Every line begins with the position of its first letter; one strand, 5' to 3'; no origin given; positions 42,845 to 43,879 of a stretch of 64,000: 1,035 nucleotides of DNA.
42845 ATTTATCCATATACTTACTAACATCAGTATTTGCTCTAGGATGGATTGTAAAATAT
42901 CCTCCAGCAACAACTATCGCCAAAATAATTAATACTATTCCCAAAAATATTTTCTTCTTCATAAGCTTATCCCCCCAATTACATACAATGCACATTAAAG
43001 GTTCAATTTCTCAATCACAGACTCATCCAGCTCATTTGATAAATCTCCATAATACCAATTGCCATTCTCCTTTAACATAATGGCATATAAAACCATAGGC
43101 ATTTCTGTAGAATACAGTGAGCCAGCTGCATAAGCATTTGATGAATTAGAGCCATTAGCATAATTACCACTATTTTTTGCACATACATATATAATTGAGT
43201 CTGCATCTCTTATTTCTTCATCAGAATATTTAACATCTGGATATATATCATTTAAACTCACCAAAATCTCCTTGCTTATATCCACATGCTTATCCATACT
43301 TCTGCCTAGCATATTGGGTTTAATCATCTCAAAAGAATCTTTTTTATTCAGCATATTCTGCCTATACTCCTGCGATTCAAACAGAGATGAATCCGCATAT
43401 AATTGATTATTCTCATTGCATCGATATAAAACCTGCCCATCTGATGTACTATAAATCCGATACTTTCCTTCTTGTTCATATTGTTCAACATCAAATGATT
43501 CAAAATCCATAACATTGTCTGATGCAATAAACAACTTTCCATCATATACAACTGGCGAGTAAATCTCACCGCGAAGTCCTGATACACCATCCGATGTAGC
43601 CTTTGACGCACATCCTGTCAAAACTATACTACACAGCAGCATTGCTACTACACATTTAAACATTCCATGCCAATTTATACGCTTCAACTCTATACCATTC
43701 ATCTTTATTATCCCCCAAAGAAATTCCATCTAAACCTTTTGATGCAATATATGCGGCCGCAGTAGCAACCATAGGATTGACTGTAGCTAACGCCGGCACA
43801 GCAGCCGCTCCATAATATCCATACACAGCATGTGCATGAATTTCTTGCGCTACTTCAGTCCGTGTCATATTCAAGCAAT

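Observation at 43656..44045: Candidate cargo B: 129-aa protein with an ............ leader and a Cys-containing, Ala-rich mature domain of 102 aa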

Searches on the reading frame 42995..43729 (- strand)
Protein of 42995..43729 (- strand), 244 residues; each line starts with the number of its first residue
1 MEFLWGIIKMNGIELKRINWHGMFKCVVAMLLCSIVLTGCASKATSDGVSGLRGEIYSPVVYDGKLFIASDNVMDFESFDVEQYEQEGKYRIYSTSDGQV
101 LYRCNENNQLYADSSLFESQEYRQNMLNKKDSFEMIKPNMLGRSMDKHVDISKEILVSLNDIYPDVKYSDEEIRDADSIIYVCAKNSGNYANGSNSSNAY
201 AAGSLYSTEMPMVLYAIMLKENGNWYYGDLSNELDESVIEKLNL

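Call 3: search_protein_families(library=pfam, proteins=[window:42995-43729:-], max_evalue=0.1)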
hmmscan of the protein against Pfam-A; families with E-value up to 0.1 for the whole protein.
window:42995-43729:- (244 aa): 3 families
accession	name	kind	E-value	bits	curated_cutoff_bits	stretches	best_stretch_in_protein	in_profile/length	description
PF11844.13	DUF3364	-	0.011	16.4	27.4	1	114-136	12-34/56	Domain of unknown function (DUF3364)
PF14568.11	SUKH_6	-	0.044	14.7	27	0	153-235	20-93/119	SMI1-KNR4 cell-wall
PF09572.16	RE_XamI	-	0.062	13.2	25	1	100-197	116-211/256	XamI restriction endonuclease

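Call 4: search_protein_families(library=ncbifam, proteins=[window:42995-43729:-], max_evalue=0.1)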
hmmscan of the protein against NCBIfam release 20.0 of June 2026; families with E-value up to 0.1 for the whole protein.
window:42995-43729:- (244 aa): 1 family
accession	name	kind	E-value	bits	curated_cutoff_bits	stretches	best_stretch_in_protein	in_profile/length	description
NF058646.1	germin_YodN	equivalog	0.0084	15.8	180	1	84-129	16-61/218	germination protein YodN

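Call 12: search_protein_families(library=phrogs, proteins=[window:42995-43729:-], max_evalue=0.1)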
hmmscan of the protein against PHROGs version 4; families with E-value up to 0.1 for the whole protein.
window:42995-43729:- (244 aa): 2 families
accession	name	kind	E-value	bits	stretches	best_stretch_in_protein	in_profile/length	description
phrog_3803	-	lysis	0.016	15.4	1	139-192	375-427/530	RIIB lysis inhibitor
phrog_10708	-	unknown function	0.055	14.3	0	213-232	32-51/74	-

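Call 58: find_homologous_proteins(query=window:42995-43663:-, max_evalue=0.001)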
Query window:42995-43663:- (222 aa): 1 proteins with E <= 0.001 among 170 candidates.
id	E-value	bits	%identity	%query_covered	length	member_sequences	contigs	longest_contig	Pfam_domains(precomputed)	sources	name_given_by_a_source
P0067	7.9e-140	481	100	100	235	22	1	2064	-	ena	-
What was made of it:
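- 42995..43702 (-): Lipoprotein gene with lipobox LTGC. It overlaps the end of cargo B (possible starts at 43702 or 43663), which suggests translational coupling. It is a second candidate partner or immunity protein. It has no detectable homologues (call 58).
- Tried and rejected: The homologue search for the lipoprotein returned only itself (call 58).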
